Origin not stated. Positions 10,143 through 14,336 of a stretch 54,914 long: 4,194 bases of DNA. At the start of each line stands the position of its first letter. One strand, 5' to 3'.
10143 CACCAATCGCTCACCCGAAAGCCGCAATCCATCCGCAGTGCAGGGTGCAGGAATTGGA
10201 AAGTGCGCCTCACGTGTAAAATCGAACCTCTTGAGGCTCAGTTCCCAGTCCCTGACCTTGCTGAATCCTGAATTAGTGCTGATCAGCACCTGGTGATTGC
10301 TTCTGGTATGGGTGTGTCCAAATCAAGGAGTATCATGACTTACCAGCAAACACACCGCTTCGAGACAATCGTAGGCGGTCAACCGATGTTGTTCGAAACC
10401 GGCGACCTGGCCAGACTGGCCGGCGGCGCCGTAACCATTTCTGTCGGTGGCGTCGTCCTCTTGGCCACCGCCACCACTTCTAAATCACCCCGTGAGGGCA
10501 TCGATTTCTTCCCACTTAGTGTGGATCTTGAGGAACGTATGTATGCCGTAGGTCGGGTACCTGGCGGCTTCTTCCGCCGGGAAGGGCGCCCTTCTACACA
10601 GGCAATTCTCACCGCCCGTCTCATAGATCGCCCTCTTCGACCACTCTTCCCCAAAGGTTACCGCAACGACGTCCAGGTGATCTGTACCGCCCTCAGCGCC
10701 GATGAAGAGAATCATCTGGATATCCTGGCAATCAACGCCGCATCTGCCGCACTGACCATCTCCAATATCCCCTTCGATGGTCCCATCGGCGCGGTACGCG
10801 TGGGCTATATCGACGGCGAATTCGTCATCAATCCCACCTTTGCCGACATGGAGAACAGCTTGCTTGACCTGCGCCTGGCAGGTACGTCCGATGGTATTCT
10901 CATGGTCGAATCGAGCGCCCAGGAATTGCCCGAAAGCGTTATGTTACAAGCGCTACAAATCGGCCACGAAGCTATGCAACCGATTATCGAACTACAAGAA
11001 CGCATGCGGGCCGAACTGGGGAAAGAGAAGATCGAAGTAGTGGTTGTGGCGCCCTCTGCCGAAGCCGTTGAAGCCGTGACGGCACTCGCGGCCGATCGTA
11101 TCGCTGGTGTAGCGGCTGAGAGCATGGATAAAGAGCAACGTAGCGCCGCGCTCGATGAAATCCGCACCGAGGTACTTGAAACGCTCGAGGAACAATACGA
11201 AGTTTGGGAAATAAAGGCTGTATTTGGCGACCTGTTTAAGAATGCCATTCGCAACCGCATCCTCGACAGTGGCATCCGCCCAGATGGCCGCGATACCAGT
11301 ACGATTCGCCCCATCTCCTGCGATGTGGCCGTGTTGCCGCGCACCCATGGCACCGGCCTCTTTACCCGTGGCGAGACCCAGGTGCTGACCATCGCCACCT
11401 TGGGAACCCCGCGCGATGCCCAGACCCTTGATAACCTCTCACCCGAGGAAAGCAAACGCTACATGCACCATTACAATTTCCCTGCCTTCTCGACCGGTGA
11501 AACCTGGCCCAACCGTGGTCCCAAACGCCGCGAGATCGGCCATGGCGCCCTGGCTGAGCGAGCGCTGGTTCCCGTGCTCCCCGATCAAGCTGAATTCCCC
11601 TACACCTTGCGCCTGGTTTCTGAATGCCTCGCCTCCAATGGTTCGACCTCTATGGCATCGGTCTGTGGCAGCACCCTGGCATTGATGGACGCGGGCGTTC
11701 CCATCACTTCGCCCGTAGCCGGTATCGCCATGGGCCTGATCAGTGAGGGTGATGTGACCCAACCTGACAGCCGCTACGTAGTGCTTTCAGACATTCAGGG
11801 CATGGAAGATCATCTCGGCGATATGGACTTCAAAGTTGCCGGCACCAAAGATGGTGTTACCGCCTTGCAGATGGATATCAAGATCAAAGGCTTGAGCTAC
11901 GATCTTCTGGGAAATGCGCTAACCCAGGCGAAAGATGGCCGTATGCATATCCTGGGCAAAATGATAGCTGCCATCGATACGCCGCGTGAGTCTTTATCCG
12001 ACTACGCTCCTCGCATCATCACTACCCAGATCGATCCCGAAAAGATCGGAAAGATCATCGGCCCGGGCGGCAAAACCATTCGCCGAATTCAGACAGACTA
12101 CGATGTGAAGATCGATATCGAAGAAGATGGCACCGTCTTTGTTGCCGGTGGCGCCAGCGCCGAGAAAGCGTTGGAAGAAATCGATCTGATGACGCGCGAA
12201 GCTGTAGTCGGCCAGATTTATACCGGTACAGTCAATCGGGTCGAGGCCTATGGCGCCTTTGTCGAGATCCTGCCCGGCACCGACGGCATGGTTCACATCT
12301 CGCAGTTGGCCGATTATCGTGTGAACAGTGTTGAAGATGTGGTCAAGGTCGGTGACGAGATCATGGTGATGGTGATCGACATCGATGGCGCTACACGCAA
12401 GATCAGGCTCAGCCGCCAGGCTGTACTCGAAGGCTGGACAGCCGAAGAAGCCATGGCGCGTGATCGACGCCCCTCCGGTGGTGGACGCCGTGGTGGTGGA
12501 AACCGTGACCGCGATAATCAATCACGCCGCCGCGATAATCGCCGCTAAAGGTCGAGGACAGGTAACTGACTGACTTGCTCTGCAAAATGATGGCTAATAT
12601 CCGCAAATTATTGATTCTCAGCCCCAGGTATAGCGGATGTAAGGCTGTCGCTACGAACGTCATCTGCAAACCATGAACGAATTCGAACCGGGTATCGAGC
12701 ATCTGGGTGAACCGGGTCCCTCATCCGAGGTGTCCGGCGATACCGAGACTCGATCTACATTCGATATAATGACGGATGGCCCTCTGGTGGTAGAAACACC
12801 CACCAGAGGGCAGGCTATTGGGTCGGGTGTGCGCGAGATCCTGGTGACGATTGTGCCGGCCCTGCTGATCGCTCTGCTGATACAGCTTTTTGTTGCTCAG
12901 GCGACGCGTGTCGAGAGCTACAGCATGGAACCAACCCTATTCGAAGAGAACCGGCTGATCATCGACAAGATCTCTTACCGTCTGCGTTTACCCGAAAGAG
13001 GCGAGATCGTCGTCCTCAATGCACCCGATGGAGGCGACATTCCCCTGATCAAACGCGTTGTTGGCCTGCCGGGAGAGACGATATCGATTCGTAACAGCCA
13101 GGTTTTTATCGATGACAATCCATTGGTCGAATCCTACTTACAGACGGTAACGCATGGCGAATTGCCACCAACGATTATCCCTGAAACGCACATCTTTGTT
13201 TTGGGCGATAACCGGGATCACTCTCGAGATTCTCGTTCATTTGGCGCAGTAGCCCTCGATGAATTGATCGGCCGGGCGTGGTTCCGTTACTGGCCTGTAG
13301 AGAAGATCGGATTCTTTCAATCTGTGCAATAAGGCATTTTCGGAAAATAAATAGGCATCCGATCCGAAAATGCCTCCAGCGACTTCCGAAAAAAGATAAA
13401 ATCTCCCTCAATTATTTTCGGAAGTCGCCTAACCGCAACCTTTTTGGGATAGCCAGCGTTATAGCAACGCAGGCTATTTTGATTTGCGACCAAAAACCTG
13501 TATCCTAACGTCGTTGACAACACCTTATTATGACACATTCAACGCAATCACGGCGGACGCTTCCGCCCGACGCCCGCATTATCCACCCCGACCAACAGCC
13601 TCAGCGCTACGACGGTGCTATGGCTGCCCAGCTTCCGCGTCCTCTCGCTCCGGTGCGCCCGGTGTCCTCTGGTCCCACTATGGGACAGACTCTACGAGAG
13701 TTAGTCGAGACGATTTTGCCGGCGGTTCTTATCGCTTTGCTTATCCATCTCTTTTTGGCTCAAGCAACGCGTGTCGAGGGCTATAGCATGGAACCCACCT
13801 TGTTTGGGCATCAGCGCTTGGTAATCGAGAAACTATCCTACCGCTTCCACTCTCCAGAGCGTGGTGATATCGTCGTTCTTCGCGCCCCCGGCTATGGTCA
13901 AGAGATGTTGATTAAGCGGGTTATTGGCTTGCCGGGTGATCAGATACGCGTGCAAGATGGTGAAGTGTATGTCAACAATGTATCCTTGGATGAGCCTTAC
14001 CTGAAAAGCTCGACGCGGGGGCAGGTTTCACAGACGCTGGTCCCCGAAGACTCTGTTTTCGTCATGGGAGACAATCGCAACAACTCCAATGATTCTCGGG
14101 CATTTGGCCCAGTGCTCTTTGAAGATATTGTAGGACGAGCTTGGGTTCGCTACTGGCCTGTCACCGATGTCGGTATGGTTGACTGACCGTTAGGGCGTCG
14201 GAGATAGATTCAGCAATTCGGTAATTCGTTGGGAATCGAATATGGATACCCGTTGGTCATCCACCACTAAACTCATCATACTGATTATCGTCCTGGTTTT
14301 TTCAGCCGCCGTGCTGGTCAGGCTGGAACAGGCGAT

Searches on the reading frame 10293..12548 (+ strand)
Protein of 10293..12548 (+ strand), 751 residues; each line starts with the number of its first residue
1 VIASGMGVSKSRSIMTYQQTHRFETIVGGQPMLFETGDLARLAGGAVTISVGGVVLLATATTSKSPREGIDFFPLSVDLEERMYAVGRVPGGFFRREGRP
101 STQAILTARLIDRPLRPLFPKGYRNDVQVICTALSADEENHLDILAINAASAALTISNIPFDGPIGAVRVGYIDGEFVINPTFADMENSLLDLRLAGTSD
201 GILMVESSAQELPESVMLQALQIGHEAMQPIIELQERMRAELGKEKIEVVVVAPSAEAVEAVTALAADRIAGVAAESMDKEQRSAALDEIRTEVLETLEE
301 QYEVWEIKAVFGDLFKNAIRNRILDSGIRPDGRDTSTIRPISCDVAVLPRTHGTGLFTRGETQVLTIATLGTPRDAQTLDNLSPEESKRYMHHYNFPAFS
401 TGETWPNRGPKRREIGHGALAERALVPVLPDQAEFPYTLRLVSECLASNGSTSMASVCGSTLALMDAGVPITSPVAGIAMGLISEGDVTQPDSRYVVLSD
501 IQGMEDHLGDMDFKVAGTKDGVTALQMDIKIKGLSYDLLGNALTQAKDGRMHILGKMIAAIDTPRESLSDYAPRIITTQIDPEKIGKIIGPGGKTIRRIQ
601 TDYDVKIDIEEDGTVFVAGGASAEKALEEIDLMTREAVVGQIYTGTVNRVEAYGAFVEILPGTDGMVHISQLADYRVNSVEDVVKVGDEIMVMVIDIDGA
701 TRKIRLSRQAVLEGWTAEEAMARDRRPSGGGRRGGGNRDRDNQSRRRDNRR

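Call 36: search_protein_families(library=pfam, proteins=[window:10293-12548:+], max_evalue=0.001)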
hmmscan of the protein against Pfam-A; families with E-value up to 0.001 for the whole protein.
window:10293-12548:+ (751 aa): 6 families
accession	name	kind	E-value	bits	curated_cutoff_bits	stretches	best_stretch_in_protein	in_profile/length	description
PF01138.27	RNase_PH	-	1.6e-51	174.5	25.5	2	30-160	3-130/130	3' exoribonuclease family, domain 1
PF03725.20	RNase_PH_C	-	2.9e-21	75.6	20.8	2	163-227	1-67/67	3' exoribonuclease family, domain 2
PF00575.29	S1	-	5.3e-18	65.6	22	1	639-708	4-73/74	S1 RNA binding domain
PF03726.19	PNPase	-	2.3e-14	54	24.6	1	259-334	3-81/81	Polyribonucleotide nucleotidyltransferase, RNA binding domain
PF00013.35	KH_1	-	5e-11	42.6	21.5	1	577-630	3-64/66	KH domain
PF22675.2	KH-I_KHDC4-BBP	-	0.00093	19.4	30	0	585-620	8-43/76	KHDC4/BBP-like, KH-domain type I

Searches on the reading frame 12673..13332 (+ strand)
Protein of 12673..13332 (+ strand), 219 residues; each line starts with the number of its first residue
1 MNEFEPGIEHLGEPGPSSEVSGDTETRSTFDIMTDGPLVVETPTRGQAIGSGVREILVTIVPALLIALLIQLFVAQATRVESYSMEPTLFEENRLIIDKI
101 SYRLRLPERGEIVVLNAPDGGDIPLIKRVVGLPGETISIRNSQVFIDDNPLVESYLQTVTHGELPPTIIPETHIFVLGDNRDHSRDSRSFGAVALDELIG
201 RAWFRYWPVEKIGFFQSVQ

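Call 36: search_protein_families(library=pfam, proteins=[window:12673-13332:+], max_evalue=0.001)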
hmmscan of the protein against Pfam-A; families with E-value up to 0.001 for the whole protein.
window:12673-13332:+ (219 aa): 1 family
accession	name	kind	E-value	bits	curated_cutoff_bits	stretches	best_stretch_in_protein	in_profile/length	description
PF10502.14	Peptidase_S26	-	9.9e-47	159.5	22.9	1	54-207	2-168/168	Signal peptidase, peptidase S26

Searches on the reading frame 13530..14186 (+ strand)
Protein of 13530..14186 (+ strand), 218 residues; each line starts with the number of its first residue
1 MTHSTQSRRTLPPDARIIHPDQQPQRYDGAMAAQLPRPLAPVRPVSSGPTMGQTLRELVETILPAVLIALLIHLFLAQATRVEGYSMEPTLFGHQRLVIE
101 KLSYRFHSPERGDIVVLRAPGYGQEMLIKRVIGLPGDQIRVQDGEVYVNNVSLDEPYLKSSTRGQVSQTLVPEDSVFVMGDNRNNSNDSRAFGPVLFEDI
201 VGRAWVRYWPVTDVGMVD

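Call 36: search_protein_families(library=pfam, proteins=[window:13530-14186:+], max_evalue=0.001)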
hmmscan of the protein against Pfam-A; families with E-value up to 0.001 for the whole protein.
window:13530-14186:+ (218 aa): 2 families
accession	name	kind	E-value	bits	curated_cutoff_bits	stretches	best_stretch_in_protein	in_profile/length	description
PF10502.14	Peptidase_S26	-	1.2e-50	172.2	22.9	1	56-209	2-168/168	Signal peptidase, peptidase S26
PF00717.28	Peptidase_S24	-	3.3e-06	27.2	23.3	1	79-141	37-91/116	Peptidase S24-like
